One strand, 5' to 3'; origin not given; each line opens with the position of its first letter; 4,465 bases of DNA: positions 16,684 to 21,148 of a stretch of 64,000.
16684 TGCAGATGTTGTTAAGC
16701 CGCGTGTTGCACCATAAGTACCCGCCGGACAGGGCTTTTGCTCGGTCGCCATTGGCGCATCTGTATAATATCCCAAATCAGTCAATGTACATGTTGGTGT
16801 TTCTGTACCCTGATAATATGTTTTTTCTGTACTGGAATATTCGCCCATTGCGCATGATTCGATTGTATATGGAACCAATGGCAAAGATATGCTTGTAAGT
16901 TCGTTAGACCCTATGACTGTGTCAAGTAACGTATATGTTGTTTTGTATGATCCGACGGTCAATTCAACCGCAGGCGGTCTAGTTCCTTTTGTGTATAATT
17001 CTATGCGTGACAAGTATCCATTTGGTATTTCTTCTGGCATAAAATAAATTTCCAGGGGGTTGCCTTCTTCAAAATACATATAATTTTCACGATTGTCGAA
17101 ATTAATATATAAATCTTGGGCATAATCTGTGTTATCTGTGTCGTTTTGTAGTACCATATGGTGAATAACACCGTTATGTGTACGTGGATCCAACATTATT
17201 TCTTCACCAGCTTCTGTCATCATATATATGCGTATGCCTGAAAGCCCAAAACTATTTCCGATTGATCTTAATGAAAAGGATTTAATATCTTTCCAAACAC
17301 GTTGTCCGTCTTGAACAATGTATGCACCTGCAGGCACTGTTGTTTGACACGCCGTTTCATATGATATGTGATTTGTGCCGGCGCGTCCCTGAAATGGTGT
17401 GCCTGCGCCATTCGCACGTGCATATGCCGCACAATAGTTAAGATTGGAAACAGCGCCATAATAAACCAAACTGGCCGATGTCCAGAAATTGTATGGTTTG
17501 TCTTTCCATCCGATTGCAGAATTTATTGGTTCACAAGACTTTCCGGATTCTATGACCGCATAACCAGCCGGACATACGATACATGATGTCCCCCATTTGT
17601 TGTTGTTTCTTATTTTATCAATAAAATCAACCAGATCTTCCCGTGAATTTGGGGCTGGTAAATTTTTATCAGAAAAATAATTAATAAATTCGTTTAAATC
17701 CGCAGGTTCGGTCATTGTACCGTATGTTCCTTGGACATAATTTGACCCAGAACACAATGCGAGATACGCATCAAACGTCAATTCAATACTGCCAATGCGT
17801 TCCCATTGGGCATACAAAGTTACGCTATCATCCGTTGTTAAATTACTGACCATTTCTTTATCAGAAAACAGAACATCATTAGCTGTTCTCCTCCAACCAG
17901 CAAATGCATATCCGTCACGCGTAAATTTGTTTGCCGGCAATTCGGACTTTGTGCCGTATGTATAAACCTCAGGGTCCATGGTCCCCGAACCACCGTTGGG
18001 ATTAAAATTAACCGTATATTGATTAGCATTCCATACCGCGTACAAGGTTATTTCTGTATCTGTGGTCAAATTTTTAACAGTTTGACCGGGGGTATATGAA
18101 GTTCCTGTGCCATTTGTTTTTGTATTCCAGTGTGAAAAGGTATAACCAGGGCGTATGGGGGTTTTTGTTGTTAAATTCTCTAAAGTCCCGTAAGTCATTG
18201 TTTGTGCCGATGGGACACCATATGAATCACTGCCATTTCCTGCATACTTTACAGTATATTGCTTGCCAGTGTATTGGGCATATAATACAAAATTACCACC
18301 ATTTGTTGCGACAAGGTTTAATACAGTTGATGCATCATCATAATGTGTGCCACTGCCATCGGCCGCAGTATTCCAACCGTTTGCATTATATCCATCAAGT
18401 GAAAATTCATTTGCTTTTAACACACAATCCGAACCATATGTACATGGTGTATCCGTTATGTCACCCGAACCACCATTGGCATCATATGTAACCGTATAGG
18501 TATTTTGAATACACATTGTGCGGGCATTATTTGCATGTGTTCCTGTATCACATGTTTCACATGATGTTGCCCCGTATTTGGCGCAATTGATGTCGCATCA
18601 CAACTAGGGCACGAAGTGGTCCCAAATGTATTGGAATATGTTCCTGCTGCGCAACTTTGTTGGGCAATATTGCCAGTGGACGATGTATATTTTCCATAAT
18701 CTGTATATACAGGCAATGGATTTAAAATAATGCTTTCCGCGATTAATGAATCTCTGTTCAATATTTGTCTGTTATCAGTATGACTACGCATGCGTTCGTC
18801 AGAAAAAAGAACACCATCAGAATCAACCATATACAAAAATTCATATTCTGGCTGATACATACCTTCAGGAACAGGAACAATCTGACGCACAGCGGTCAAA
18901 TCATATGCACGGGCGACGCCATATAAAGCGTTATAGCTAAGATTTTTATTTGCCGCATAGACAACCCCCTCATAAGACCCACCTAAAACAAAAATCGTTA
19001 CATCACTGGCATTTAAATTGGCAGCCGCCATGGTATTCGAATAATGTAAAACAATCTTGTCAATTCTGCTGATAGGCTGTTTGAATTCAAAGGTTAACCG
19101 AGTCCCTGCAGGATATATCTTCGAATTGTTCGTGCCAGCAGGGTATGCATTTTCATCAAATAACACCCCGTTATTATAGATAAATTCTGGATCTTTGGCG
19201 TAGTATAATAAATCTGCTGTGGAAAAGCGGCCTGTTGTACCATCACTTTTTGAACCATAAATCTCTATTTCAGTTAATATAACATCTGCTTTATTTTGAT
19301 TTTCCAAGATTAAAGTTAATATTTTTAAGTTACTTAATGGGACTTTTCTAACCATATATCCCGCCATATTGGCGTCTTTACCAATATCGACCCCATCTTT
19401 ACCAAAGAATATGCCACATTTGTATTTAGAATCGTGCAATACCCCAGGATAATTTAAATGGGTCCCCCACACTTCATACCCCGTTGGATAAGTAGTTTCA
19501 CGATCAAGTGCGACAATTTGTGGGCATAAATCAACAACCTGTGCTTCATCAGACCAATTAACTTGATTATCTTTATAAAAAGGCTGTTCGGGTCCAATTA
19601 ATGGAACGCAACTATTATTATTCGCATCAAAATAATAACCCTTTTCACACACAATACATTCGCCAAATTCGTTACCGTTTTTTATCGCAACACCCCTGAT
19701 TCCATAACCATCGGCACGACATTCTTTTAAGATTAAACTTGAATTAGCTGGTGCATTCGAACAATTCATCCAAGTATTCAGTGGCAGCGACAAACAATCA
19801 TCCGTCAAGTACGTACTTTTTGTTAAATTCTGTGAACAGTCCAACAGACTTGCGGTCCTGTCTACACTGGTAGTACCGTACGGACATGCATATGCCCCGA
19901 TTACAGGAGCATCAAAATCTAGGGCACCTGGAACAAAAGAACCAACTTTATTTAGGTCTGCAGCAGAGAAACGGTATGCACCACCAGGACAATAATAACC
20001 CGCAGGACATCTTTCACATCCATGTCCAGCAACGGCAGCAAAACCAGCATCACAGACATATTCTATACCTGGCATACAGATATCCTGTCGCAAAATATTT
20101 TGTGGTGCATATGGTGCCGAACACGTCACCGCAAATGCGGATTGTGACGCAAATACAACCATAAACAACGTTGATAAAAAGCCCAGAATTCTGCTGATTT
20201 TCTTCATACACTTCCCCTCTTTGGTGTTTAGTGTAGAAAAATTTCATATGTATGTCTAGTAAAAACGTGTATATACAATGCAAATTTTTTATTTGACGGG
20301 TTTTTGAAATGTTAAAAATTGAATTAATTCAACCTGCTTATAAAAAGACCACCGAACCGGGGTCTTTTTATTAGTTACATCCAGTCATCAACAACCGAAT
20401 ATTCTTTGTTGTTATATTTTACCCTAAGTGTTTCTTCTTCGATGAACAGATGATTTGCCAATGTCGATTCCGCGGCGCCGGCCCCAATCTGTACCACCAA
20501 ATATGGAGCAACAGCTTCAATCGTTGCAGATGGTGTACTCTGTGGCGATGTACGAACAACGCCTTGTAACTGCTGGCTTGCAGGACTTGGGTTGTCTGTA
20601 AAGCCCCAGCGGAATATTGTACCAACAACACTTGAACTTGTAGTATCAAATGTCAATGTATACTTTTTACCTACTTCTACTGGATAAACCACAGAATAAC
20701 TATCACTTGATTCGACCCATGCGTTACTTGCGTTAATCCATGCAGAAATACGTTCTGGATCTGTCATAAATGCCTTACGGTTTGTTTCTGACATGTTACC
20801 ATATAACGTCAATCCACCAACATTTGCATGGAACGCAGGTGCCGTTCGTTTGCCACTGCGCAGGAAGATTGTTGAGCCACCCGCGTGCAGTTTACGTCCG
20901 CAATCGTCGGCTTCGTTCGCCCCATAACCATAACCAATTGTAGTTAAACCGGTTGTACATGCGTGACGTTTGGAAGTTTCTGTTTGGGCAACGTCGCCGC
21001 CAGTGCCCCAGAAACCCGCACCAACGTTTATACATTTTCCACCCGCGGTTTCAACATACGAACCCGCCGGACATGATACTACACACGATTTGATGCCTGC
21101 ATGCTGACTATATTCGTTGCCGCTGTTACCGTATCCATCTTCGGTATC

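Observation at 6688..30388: Tandem giant secreted mosaic proteins (~4506 and 3337 aa) built from eukaryote-like Cys-rich modules, Listeria-Bacteroides repeats and beta-sandwich inserts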

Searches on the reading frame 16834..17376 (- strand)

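Call 65: search_protein_families(library=pfam, max_evalue=10, proteins=[window:16834-17376:-])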
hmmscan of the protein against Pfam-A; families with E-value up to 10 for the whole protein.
seq(181 aa): 1 family
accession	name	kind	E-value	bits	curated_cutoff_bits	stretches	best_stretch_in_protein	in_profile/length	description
PF16167.10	DUF4871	-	0.033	14.7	25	1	103-166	42-107/128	Domain of unknown function (DUF4871)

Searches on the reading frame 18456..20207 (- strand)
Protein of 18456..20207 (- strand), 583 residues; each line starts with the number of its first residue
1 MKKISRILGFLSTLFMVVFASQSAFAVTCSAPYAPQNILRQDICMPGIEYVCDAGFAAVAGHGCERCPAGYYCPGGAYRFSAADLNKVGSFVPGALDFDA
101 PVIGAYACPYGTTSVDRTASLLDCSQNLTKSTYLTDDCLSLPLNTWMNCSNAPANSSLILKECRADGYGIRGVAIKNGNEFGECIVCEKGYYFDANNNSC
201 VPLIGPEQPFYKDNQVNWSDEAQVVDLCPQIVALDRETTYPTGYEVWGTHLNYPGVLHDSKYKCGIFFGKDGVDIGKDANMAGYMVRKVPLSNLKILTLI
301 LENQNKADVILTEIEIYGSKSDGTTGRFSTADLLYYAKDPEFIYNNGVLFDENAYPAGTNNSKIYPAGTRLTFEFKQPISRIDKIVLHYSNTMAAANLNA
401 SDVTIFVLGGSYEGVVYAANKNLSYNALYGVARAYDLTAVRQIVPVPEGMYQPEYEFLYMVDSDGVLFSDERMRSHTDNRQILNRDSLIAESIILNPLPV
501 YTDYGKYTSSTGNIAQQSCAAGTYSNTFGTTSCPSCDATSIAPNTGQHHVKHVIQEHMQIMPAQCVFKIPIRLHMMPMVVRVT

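Call 5: search_protein_families(library=pfam, proteins=[window:18456-20207:-], max_evalue=0.01)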
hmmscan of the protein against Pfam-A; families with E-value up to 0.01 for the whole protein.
window:18456-20207:- (583 aa): 1 family
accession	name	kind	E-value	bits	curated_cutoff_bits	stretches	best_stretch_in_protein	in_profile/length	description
PF13948.11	DUF4215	-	0.0053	17.5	27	1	184-202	1-19/47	Domain of unknown function (DUF4215)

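Call 10: search_protein_families(library=pfam, proteins=[window:18456-20207:-], max_evalue=10)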
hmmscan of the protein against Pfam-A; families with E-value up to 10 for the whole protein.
window:18456-20207:- (583 aa): 4 families
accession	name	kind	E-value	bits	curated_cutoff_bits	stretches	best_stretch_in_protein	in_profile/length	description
PF13948.11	DUF4215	-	0.0053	17.5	27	1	184-202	1-19/47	Domain of unknown function (DUF4215)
PF07699.19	Ephrin_rec_like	-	0.045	14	23.1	2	516-540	11-35/48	Tyrosine-protein kinase ephrin type A/B receptor-like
PF23091.2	TNFR_ELAPOR1_6th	-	1.6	9.1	33.2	2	52-75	2-25/41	ELAPOR1-like, TNF receptor-like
PF12662.13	cEGF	-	3.7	7.9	26.6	1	187-201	6-20/24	Complement Clr-like EGF-like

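Call 12: search_protein_families(library=ncbifam, proteins=[window:18456-20207:-], max_evalue=1)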
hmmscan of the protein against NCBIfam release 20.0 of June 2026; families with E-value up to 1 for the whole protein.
window:18456-20207:- (583 aa): 0 families

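Call 59: find_encoding_contigs(protein=window:18456-20207:-, flank=3000, max_places=6)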
Protein window:18456-20207:- (583 aa): no gene with exactly this product is on record in the collection.

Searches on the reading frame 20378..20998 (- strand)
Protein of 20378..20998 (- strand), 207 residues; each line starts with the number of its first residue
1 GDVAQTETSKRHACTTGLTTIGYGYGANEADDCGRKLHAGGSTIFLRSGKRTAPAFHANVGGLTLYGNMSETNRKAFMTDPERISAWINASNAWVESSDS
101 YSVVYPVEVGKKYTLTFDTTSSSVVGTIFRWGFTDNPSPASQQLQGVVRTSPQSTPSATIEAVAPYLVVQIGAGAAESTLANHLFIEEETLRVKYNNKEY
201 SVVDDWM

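Call 53: predict_structure(alignment_id=A5)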
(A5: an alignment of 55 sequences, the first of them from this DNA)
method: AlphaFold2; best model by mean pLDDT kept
length: 207 residues; sequences in the alignment: 55
mean_pLDDT: 73.7   pTM: 0.59
mean pLDDT of the five models: 73.7, 72.4, 72.4, 72.1, 69.4
residues with pLDDT >= 90: 50; 70-90: 76; 50-70: 65; < 50: 16
segments of 3 or more residues with pLDDT < 50: 1-3, 77-82, 90-96
pLDDT, mean of each block of 10 residues (from residue 1): 53 89 79 91 89 94 94 59 50 53 75 74 61 71 66 70 79 64 65 94 78
secondary structure, 60 per line:
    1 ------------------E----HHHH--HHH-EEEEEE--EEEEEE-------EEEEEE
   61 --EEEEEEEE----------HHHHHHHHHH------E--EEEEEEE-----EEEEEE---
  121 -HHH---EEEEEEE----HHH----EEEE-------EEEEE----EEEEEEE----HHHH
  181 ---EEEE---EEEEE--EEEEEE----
elements in order: H24-27 E34-39 E42-47 E55-60 E63-70 H81-90 E100-106 E112-117 E128-134 E146-149 E157-161 E166-172 H177-180 E184-187 E191-195 E198-203

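Call 57: fold_search(model_id=the predicted structure, library=pdb)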
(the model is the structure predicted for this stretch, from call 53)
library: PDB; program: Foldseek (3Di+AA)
matches with E <= 10: 1412; with E <= 0.001: 0
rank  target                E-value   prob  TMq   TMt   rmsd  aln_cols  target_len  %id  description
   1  2cdp_C                3.1e-03  0.96  0.24  0.34  13.2       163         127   12  Structure of a CBM6 in complex with neoagarohexaose (released 2006-02-08)
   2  2cdp_B                4.3e-03  0.95  0.24  0.35  13.2       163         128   13  Structure of a CBM6 in complex with neoagarohexaose (released 2006-02-08)
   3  2yc4_A                4.8e-03  1.00  0.28  0.40   5.7       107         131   16  Intraflagellar Transport Complex 25-27 from Chlamydomonas (released 2011-03-23)
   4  6fzw_D                5.1e-03  1.00  0.28  0.31   8.2       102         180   12  Crystal structure of the metalloproteinase enhancer PCPE-1 bound to the procollagen C propeptide trimer (long) (released 2018-07-11)
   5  2cdp_D                5.1e-03  0.97  0.26  0.37  13.5       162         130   12  Structure of a CBM6 in complex with neoagarohexaose (released 2006-02-08)
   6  2cdo_C                5.4e-03  0.95  0.24  0.34  12.9       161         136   14  structure of agarase carbohydrate binding module in complex with neoagarohexaose (released 2006-02-16)
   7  7czf_D                7.9e-03  0.91  0.25  0.32  11.5       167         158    8  Crystal structure of Kaposi Sarcoma associated herpesvirus (KSHV ) gHgL in complex with the ligand binding domian (LBD (released 2020-10-21)
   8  3unp                  1.0e-02  0.99  0.28  0.29   7.2       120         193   12  Structure of human SUN2 SUN domain (released 2011-12-21)
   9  9x1h_A                1.1e-02  0.97  0.25  0.31   9.7       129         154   11  Cryo-EM Structure of human complement C1s CUB domain in complex with RAY121 (released 2025-11-19)
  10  1nzi_B                1.4e-02  0.93  0.23  0.29  10.8       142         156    9  Crystal Structure of the CUB1-EGF Interaction Domain of Complement Protease C1s (released 2003-06-10)
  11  8xmz_A                1.4e-02  0.99  0.25  0.35   7.6       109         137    9  Crystal structure of a novel porphyran-binding carbohydrate binding module (released 2024-01-17)
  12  7toj                  1.4e-02  0.90  0.25  0.16  14.0       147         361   15  Crystal structure of carbohydrate esterase CspAcXE, apoenzyme (released 2022-04-13)
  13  2cdo_B                1.5e-02  0.95  0.27  0.37  12.5       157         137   13  structure of agarase carbohydrate binding module in complex with neoagarohexaose (released 2006-02-16)
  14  1k42_MODEL_1_A        1.5e-02  0.60  0.24  0.28  14.9       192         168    9  The Solution Structure of the CBM4-2 Carbohydrate Binding Module from a Thermostable Rhodothermus marinus Xyla (released 2002-05-29)
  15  2yc4_B                1.8e-02  0.98  0.27  0.39   5.9       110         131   15  Intraflagellar Transport Complex 25-27 from Chlamydomonas (released 2011-03-23)
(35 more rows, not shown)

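Call 80: search_protein_families(library=ncbifam, proteins=[window:20378-20998:-], max_evalue=10)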
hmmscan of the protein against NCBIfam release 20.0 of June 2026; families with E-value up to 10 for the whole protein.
seq(207 aa): 0 families
